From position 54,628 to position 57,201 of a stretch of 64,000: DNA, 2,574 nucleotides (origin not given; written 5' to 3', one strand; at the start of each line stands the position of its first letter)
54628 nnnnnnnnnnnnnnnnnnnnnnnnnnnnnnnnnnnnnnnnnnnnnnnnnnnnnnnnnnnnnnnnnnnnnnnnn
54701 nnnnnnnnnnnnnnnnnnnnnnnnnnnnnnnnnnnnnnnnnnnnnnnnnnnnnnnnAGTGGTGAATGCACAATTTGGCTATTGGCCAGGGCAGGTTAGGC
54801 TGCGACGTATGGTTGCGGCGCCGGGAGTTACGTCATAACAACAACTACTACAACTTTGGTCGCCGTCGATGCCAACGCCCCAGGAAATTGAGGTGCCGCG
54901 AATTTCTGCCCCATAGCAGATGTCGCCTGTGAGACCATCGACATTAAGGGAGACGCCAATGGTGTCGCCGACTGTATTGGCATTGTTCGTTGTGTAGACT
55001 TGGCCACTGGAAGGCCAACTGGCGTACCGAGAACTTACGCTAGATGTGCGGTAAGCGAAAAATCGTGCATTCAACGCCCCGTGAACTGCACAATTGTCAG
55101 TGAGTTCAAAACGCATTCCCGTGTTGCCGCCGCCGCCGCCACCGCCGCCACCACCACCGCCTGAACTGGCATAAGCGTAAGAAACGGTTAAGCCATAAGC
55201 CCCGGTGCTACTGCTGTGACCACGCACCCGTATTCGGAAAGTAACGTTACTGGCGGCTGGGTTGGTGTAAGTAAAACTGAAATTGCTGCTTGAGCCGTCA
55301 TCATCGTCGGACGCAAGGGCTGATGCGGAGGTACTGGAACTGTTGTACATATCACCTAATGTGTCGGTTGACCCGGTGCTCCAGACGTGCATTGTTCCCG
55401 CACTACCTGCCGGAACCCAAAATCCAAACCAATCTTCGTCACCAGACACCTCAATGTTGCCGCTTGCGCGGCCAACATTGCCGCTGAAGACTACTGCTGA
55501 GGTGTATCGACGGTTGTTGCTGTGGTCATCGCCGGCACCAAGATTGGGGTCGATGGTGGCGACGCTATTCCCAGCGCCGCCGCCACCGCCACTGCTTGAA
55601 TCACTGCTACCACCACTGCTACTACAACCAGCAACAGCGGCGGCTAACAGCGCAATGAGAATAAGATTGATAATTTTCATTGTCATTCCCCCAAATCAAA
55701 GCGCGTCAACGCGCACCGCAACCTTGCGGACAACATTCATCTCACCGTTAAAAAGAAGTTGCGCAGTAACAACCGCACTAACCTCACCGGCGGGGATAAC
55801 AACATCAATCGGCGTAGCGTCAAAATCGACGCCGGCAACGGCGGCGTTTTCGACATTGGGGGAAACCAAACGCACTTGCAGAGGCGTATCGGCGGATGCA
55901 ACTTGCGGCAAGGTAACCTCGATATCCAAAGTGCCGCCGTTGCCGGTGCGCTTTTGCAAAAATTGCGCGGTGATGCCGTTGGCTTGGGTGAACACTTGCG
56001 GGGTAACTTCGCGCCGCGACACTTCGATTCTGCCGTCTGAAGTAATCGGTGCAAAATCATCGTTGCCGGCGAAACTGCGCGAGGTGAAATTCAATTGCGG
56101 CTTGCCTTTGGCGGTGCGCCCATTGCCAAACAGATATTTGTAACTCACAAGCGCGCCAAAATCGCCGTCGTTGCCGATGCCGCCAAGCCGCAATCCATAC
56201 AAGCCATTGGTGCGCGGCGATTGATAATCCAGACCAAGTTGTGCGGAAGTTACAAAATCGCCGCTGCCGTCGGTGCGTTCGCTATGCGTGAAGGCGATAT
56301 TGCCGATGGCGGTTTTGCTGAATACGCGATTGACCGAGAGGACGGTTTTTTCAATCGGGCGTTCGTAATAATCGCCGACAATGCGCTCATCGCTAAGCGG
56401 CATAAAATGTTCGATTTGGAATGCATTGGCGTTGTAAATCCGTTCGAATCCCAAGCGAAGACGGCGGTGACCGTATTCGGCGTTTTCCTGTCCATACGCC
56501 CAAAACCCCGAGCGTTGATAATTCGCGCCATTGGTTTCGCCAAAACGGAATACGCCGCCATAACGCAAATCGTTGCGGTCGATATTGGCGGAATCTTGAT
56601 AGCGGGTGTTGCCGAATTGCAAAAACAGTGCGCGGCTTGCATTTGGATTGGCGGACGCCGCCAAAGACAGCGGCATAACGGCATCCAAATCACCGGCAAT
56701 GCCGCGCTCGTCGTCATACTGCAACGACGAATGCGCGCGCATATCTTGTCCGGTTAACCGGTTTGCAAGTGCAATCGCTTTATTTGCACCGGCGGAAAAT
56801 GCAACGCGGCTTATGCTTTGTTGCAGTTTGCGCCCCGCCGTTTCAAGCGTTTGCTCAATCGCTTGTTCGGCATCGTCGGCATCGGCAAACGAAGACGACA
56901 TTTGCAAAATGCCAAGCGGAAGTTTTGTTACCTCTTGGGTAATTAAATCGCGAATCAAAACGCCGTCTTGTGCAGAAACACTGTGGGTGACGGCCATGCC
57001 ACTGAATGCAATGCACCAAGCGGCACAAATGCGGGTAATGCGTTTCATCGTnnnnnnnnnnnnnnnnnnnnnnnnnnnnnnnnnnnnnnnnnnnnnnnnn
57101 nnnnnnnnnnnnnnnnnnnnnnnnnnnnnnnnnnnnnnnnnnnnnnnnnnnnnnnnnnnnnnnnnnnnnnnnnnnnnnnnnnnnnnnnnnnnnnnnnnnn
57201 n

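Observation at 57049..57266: The leader has mutually exclusive helices (P1-like closure versus a 3' long hairpin), an expression-platform-like switch; a protein operator is the alternative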

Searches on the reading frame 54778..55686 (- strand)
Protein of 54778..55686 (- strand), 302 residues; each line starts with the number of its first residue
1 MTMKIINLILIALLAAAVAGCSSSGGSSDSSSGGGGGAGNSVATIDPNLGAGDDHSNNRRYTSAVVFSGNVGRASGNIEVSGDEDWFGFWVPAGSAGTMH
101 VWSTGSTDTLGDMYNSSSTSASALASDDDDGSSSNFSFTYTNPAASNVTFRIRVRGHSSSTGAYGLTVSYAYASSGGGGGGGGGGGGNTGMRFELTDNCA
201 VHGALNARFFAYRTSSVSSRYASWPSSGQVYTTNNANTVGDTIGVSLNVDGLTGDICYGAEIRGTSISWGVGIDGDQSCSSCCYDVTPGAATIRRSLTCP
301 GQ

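Call 13: search_protein_families(library=pfam, proteins=[window:54778-55686:-], max_evalue=0.01)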
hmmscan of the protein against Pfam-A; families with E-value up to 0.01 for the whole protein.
window:54778-55686:- (302 aa): 0 families

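Call 14: search_protein_families(library=ncbifam, proteins=[window:54778-55686:-], max_evalue=0.01)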
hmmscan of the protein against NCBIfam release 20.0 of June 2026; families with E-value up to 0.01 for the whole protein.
window:54778-55686:- (302 aa): 0 families

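Call 86: search_protein_families(library=pfam, proteins=[window:54778-55686:-], max_evalue=1)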
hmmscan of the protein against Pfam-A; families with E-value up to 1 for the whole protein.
window:54778-55686:- (302 aa): 2 families
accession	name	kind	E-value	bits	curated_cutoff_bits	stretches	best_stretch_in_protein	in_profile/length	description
PF04151.21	PPC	-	0.013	16.8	25.9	1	83-145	1-61/70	Bacterial pre-peptidase C-terminal domain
PF08139.17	LPAM_1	-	0.27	12.2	20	1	9-22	5-18/18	Prokaryotic membrane lipoprotein lipid attachment site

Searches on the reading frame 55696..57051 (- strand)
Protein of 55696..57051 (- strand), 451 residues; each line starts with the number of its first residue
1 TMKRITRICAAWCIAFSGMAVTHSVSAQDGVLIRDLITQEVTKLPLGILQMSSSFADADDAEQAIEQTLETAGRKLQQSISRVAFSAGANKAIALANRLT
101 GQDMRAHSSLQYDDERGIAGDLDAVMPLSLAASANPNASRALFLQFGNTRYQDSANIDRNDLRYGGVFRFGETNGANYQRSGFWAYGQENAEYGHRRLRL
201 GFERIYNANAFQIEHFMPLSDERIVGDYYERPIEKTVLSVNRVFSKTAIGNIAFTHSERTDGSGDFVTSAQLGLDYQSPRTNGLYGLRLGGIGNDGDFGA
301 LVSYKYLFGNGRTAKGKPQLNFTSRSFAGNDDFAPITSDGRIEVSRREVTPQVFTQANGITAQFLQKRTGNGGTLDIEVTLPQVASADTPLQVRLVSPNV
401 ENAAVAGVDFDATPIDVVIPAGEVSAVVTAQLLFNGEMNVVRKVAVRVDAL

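Call 13: search_protein_families(library=pfam, proteins=[window:55696-57051:-], max_evalue=0.01)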
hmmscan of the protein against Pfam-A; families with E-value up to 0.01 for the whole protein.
window:55696-57051:- (451 aa): 0 families

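Call 14: search_protein_families(library=ncbifam, proteins=[window:55696-57051:-], max_evalue=0.01)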
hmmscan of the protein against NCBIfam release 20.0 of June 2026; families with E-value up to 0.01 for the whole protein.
window:55696-57051:- (451 aa): 0 families

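Call 20: find_homologous_proteins(query=window:55696-57048:-, max_evalue=0.001)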
Query window:55696-57048:- (450 aa): 2 proteins with E <= 0.001 among 8000 candidates.
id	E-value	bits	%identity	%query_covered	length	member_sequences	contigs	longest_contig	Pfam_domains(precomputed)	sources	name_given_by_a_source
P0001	8.9e-295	995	100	100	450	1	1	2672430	-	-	-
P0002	1.4e-82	296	44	85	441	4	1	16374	-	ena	-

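Call 21: find_encoding_contigs(protein=P0002, flank=8000, max_places=6)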
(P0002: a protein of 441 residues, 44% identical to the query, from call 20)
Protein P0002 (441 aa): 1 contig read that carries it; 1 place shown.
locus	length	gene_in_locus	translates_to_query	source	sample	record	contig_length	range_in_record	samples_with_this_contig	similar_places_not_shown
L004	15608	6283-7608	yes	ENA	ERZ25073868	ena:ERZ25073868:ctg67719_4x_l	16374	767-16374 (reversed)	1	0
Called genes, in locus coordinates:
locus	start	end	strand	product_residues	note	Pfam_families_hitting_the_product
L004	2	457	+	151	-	?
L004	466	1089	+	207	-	-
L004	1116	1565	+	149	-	-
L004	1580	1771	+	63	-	-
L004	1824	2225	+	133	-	-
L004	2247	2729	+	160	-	-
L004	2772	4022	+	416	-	PF03486:HI0933_like (faint), PF07992:Pyr_redox_2, PF13450:NAD_binding_8 (faint), PF13454:NAD_binding_9 (faint), PF13738:Pyr_redox_3 (faint), PF00070:Pyr_redox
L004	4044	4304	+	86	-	PF14451:Ub-Mut7C (weak), PF02597:ThiS (weak)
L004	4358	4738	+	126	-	-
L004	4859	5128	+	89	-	PF14451:Ub-Mut7C, PF02597:ThiS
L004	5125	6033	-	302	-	PF00892:EamA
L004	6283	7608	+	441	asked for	-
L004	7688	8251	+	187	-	-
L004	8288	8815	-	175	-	-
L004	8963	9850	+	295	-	PF02219:MTHFR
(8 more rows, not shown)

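Call 22: find_encoding_contigs(protein=P0001, flank=2000, max_places=4)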
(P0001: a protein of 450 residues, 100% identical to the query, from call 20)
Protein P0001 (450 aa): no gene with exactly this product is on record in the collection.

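Call 85: search_solved_structures(query=window:55696-57048:-, max_evalue=1)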
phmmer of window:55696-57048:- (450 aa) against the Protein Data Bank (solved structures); distinct sequences matched with E-value up to 1: 3.
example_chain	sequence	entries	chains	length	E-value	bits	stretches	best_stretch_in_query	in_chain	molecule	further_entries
4jrw_A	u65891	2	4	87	0.56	12.3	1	286-325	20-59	Collagenase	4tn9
2y72_A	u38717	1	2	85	0.58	12.3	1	286-325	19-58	COLLAGENASE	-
4aqo_A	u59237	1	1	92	0.63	12.2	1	286-325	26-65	COLLAGENASE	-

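Call 86: search_protein_families(library=pfam, proteins=[window:55696-57048:-], max_evalue=1)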
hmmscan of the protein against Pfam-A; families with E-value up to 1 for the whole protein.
window:55696-57048:- (450 aa): 2 families
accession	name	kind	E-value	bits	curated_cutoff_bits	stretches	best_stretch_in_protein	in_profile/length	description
PF18431.6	RNAse_A_bac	-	0.032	15.5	27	1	48-81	25-58/113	Bacterial CdiA-CT RNAse A domain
PF17972.7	bMG5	-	0.08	13.8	26.5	1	359-396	70-107/127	Bacterial Alpha-2-macroglobulin MG5 domain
